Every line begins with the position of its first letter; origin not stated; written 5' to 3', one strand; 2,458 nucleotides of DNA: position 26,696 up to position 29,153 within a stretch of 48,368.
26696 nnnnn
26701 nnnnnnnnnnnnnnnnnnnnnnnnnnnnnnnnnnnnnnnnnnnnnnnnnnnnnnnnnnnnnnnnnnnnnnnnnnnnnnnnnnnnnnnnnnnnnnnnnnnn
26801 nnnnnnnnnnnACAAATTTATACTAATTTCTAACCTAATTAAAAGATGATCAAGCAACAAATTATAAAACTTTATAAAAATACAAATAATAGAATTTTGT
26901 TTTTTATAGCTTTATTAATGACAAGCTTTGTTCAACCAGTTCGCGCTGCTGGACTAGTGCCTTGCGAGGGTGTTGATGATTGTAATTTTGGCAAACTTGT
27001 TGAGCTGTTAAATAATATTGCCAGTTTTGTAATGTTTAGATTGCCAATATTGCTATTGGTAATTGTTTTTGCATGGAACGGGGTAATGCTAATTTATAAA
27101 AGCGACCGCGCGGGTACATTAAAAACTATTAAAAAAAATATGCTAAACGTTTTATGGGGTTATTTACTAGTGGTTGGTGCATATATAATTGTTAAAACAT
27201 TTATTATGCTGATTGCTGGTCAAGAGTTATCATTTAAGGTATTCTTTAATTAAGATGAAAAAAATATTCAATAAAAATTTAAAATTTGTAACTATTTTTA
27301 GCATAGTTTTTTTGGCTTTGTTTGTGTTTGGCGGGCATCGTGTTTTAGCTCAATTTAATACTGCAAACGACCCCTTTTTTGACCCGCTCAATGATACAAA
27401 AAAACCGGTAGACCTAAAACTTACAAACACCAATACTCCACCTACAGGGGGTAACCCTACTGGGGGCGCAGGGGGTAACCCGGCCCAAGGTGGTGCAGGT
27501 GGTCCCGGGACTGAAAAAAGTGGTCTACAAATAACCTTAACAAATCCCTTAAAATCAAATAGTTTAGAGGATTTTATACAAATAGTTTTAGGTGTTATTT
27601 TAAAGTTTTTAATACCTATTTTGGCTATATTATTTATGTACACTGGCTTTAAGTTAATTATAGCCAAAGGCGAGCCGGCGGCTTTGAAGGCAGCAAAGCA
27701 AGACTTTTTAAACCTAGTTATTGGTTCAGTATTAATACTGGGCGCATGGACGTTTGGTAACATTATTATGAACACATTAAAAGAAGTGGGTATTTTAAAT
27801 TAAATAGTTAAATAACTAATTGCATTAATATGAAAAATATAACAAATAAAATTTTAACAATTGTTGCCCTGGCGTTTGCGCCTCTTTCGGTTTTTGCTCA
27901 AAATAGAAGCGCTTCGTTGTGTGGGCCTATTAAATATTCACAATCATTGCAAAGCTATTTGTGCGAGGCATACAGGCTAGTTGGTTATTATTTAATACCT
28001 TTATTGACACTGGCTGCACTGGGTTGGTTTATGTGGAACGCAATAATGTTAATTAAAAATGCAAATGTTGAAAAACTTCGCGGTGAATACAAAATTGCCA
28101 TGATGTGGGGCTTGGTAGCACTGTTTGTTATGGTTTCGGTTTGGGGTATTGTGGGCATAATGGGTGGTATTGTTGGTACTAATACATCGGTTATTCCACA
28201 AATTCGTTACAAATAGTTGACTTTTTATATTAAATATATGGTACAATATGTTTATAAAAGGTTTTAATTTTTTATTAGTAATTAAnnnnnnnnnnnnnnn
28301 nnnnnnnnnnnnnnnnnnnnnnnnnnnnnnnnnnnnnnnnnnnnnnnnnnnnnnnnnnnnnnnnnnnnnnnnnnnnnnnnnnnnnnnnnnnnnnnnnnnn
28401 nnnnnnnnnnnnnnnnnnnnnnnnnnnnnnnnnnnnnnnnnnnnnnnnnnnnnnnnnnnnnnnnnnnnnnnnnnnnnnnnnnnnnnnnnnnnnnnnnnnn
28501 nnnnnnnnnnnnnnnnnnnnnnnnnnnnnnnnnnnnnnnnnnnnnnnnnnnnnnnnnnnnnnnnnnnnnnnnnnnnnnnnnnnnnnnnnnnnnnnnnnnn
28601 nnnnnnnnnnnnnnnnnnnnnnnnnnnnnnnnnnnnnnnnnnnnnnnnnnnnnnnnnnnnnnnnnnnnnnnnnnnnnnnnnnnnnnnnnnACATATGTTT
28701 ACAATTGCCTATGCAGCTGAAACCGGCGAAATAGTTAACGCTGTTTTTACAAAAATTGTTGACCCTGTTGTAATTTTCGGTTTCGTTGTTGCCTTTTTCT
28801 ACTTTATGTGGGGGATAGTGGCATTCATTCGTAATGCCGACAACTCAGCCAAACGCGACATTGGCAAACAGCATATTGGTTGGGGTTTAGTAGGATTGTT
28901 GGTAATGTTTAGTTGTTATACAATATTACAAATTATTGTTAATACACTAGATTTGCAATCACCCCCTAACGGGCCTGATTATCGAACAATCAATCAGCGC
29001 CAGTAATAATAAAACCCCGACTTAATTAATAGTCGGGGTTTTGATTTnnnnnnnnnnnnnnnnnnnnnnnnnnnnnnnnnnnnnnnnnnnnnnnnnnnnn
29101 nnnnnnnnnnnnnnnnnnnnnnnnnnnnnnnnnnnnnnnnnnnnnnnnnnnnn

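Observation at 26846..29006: Five tandem, divergent TrbC/VirB2-like pilin paralogues with no secretion machinery nearby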

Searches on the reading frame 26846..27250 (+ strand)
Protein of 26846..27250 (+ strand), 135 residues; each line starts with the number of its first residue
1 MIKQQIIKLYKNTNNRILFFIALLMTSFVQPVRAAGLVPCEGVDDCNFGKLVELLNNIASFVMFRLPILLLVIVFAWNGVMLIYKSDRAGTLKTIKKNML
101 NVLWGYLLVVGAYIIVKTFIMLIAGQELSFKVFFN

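Call 3: search_protein_families(library=pfam, proteins=[window:26846-27250:+], max_evalue=1)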
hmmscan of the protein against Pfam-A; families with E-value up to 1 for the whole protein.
window:26846-27250:+ (135 aa): 3 families
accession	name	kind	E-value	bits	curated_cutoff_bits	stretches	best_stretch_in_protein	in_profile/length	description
PF04956.18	TrbC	-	2.7e-05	24.7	27.9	1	11-119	7-98/98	TrbC/VIRB2 pilin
PF18895.5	T4SS_pilin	-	0.0037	17.7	26.6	1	50-119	4-71/71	Type IV secretion system pilin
PF04246.17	RseC_MucC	-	0.58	10.5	24.4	0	59-119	66-114/130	Positive regulator of sigma(E), RseC/MucC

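Call 38: find_homologous_proteins(query=window:26846-27250:+, max_evalue=0.001)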
Query window:26846-27250:+ (135 aa): 15 proteins with E <= 0.001 among 31 candidates.
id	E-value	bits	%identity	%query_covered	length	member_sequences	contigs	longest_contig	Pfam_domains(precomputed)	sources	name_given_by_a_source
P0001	1.4e-77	276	97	100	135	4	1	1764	PF04956.19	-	-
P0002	1.0e-68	247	85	100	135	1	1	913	PF04956.19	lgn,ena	-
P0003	2.9e-68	246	84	100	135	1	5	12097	PF04956.19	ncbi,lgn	-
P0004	7.6e-68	244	82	100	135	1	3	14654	PF04956.19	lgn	-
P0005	2.6e-64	233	82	100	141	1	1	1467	-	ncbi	-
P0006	3.9e-63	229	79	100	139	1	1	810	-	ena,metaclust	metaclust:\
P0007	1.6e-52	195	71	100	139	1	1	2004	-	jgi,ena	jgi:hypothetical protein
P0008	2.9e-49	184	68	100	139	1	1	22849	-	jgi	jgi:hypothetical protein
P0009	3.6e-45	171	61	100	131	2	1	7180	PF04956.19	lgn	-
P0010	2.8e-39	152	70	77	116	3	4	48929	-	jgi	-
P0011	1.5e-38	150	69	76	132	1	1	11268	PF18895.6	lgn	-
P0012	4.5e-38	148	65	79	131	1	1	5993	-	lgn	-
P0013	5.8e-37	145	61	79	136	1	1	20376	PF04956.19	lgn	-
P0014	7.0e-36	141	63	76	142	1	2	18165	PF04956.19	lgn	-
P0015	4.0e-35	139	53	100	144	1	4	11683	-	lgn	-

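Call 40: find_homologous_proteins(query=A2, max_evalue=0.001)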
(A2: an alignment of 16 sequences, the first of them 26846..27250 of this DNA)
Query A2 (16 sequences) (135 aa, profile of the alignment): 285 proteins with E <= 0.001 among 8000 candidates; the best 120 are listed.
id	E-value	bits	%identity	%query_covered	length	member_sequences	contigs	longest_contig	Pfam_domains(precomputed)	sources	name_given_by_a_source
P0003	5.3e-57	209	84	100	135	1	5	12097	PF04956.19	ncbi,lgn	-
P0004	5.2e-54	200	82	100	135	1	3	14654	PF04956.19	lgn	-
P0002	5.6e-54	200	85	100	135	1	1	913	PF04956.19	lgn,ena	-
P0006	1.7e-53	198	79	100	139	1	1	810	-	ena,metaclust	metaclust:\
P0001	5.1e-53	196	97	100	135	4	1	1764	PF04956.19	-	-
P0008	1.1e-51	192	68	100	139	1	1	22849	-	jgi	jgi:hypothetical protein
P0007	1.3e-51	192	71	100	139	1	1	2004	-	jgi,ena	jgi:hypothetical protein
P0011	2.2e-51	191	69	76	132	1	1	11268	PF18895.6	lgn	-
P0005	2.2e-51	191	82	100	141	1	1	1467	-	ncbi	-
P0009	1.8e-50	188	61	100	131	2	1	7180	PF04956.19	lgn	-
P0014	5.3e-50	187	63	76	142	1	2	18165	PF04956.19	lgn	-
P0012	3.6e-48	181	65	79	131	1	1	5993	-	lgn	-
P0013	1.6e-46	175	61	79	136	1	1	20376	PF04956.19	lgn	-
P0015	4.9e-43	164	53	100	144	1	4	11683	-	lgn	-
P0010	5.2e-43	164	70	77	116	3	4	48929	-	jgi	-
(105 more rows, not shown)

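Call 41: search_solved_structures(query=A2, max_evalue=10, show_alignments=2)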
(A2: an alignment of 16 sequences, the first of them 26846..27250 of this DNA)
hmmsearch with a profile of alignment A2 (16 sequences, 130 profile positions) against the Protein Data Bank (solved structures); distinct sequences matched with E-value up to 10: 6.
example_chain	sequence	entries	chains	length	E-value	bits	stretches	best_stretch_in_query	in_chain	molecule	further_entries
6m6z_A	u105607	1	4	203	0.039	17.2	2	56-110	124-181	TMH4C4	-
7ld3_R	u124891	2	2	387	0.086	16.1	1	23-84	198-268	Chimera protein of Muscarinic acetylcholine receptor M4 and Adenosine receptor A1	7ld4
6d9h_R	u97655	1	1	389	0.087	16.1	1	23-84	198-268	Chimera protein of Muscarinic acetylcholine receptor M4 and Adenosine receptor A1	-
5uen_A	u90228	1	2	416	0.13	15.6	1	23-81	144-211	Adenosine receptor A1,Soluble cytochrome b562,Adenosine receptor A1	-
8iu2_R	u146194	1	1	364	0.18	15.1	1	52-114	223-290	Long-wave-sensitive opsin 1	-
5n2s_A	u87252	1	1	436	0.18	15.1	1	23-85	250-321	Soluble cytochrome b562,Adenosine receptor A1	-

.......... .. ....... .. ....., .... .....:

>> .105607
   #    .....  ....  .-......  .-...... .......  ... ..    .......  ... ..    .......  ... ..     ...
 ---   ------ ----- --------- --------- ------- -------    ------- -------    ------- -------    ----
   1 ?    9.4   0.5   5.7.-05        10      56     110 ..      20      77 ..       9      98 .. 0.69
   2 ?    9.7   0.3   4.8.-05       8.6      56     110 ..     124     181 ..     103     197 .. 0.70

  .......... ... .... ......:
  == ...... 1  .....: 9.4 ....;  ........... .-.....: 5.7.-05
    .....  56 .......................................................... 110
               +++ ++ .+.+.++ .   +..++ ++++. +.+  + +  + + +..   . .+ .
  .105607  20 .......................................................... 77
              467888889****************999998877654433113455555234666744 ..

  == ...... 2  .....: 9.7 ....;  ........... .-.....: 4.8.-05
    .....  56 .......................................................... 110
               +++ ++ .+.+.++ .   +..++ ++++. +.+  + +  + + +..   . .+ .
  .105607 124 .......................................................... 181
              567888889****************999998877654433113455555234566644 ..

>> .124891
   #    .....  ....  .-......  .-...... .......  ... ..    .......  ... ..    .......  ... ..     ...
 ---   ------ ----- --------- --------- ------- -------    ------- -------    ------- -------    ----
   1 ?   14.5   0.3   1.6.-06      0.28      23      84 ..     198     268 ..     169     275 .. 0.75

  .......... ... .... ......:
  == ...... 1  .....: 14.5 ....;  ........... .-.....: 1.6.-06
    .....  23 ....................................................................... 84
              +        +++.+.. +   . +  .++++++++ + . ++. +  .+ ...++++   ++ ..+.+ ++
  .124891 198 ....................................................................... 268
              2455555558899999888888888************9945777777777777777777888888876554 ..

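Call 52: predict_structure(alignment_id=A3)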
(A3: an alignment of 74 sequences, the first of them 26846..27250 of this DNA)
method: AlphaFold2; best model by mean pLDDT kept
length: 135 residues; sequences in the alignment: 74
mean_pLDDT: 73.6   pTM: 0.46
mean pLDDT of the five models: 73.6, 72.2, 70.2, 69.8, 65.7
residues with pLDDT >= 90: 6; 70-90: 81; 50-70: 44; < 50: 4
segments of 3 or more residues with pLDDT < 50: 133-135
pLDDT, mean of each block of 10 residues (from residue 1): 55 65 68 57 66 75 81 87 85 88 89 87 68 50
secondary structure, 60 per line:
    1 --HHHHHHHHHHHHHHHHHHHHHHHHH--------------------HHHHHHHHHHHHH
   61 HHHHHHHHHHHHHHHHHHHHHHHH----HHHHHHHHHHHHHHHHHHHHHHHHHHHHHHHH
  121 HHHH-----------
elements in order: H3-27 H48-84 H89-124

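Call 55: fold_search(model_id=the predicted structure, library=pdb)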
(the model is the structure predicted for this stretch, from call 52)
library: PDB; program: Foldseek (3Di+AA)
matches with E <= 10: 6; with E <= 0.001: 0
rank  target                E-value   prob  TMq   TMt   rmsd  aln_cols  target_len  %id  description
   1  8oj3_AI               3.6e+00  0.18  0.30  0.34   3.5        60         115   17  Crystal structure of the Candida albicans 80S ribosome in complex with geneticin G418 (rotated state) (released 2024-10-09)
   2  8c3a_CC               4.6e+00  0.15  0.30  0.33   3.5        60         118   17  Crystal structure of ailanthone bound to the Candida albicans 80S ribosome (released 2024-01-10)
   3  8oeq_CC               5.0e+00  0.14  0.30  0.33   3.5        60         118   17  Crystal structure of the Candida albicans 80S ribosome in complex with Paromomycin (250uM) (released 2024-09-25)
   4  8oj3_CC               6.0e+00  0.10  0.29  0.33   4.0        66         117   20  Crystal structure of the Candida albicans 80S ribosome in complex with geneticin G418 (rotated state) (released 2024-10-09)
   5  7ocw_B                6.9e+00  0.04  0.19  0.17  11.1        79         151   18  Hepatitis B core protein -low secretion phenotype P5T (released 2021-05-26)
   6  1qgt_A                8.9e+00  0.01  0.18  0.17  11.0        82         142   17  HUMAN HEPATITIS B VIRAL CAPSID (HBCAG) (released 1999-06-25)

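Call 56: search_protein_families(library=pfam, alignment_id=A3, max_evalue=0.001)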
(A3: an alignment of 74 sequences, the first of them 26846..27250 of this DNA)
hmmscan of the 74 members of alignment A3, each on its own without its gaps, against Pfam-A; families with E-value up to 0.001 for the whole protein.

A. member 1, window:26846-27250:+ (135 aa): 1 family
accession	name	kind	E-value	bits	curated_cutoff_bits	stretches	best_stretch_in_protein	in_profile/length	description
PF04956.18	TrbC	-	2.7e-05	24.7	27.9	1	11-119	7-98/98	TrbC/VIRB2 pilin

B. families by the number of members that match (of 74 scanned): 10 families
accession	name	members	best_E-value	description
PF18895.5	T4SS_pilin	64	1.2e-14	Type IV secretion system pilin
PF04956.18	TrbC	16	6.7e-08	TrbC/VIRB2 pilin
PF07666.16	MpPF26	4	7.5e-08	M penetrans paralogue family 26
PF00001.26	7tm_1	2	2.5e-05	7 transmembrane receptor (rhodopsin family)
PF00520.37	Ion_trans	1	1.8e-05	Ion transport protein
PF06664.17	WLS-like_TM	1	1.9e-05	Wntless-like, transmembrane domain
PF07950.16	MCP1_TM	1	4.6e-05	MDM10-complementing protein 1, transmembrane domain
PF11700.14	ATG22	1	0.00066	Vacuole effluxer Atg22 like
PF12911.12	OppC_N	1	0.00067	N-terminal TM domain of oligopeptide transport permease C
PF03814.21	KdpA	1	0.00072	Potassium-transporting ATPase A subunit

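Call 81: search_protein_families(library=ncbifam, proteins=[window:26846-27250:+], max_evalue=0.01)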
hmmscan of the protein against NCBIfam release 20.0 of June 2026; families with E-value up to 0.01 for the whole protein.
window:26846-27250:+ (135 aa): 0 families

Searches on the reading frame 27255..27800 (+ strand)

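Call 3: search_protein_families(library=pfam, proteins=[window:27255-27800:+], max_evalue=1)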
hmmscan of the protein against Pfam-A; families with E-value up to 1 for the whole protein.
window:27255-27800:+ (182 aa): 2 families
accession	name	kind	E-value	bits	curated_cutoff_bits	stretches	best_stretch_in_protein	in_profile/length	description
PF18895.5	T4SS_pilin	-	1.7e-05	25.2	26.6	1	104-171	5-71/71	Type IV secretion system pilin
PF04956.18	TrbC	-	0.00012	22.7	27.9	1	102-169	35-96/98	TrbC/VIRB2 pilin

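Call 81: search_protein_families(library=ncbifam, proteins=[window:27255-27800:+], max_evalue=0.01)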
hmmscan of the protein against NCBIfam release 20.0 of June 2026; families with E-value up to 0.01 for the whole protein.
window:27255-27800:+ (182 aa): 1 family
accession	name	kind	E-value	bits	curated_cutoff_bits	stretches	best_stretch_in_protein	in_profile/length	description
NF045849.1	ICE_MMCAP2_0565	equivalog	8.2e-08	31.8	40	1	101-174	6-79/80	Mbov_0395 family pilin-like conjugal transfer protein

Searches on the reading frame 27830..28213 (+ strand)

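Call 3: search_protein_families(library=pfam, proteins=[window:27830-28213:+], max_evalue=1)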
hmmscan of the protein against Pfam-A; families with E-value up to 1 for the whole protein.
window:27830-28213:+ (128 aa): 3 families
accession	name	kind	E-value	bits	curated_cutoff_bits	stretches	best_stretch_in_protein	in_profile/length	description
PF18895.5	T4SS_pilin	-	8.9e-05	22.9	26.6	1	52-110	13-70/71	Type IV secretion system pilin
PF10251.14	PEN-2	-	0.004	18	25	1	42-108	6-71/93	Presenilin enhancer-2 subunit of gamma secretase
PF17272.7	DUF5337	-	0.22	11.8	27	1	54-77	45-68/74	Family of unknown function (DUF5337)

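Call 81: search_protein_families(library=ncbifam, proteins=[window:27830-28213:+], max_evalue=0.01)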
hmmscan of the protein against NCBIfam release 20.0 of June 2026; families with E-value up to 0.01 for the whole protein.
window:27830-28213:+ (128 aa): 1 family
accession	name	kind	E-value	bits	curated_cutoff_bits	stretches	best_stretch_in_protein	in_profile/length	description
NF045849.1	ICE_MMCAP2_0565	equivalog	6.2e-06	25.8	40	1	55-113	20-78/80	Mbov_0395 family pilin-like conjugal transfer protein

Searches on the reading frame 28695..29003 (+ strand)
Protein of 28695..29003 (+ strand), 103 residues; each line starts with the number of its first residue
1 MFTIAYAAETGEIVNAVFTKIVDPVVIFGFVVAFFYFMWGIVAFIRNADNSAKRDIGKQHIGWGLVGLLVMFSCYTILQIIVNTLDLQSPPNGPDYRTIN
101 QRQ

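Call 3: search_protein_families(library=pfam, proteins=[window:28695-29003:+], max_evalue=1)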
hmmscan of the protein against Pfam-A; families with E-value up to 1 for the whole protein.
window:28695-29003:+ (103 aa): 4 families
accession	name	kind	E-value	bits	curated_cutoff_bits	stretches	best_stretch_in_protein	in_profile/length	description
PF18895.5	T4SS_pilin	-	7.2e-06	26.4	26.6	1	17-80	8-70/71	Type IV secretion system pilin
PF04109.21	ATG9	-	0.13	11.6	27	1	17-87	29-104/478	Autophagy protein ATG9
PF04956.18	TrbC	-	0.21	12.3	27.9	1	2-78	25-95/98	TrbC/VIRB2 pilin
PF18303.6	Saf_2TM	-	0.25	11.6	29.5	1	3-60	44-102/152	SAVED-fused 2TM effector domain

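Call 81: search_protein_families(library=ncbifam, proteins=[window:28695-29003:+], max_evalue=0.01)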
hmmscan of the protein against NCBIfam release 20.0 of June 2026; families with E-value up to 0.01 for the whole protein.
window:28695-29003:+ (103 aa): 1 family
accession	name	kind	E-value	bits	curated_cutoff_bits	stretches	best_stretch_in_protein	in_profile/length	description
NF045849.1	ICE_MMCAP2_0565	equivalog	0.00043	19.9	40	1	19-84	14-79/80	Mbov_0395 family pilin-like conjugal transfer protein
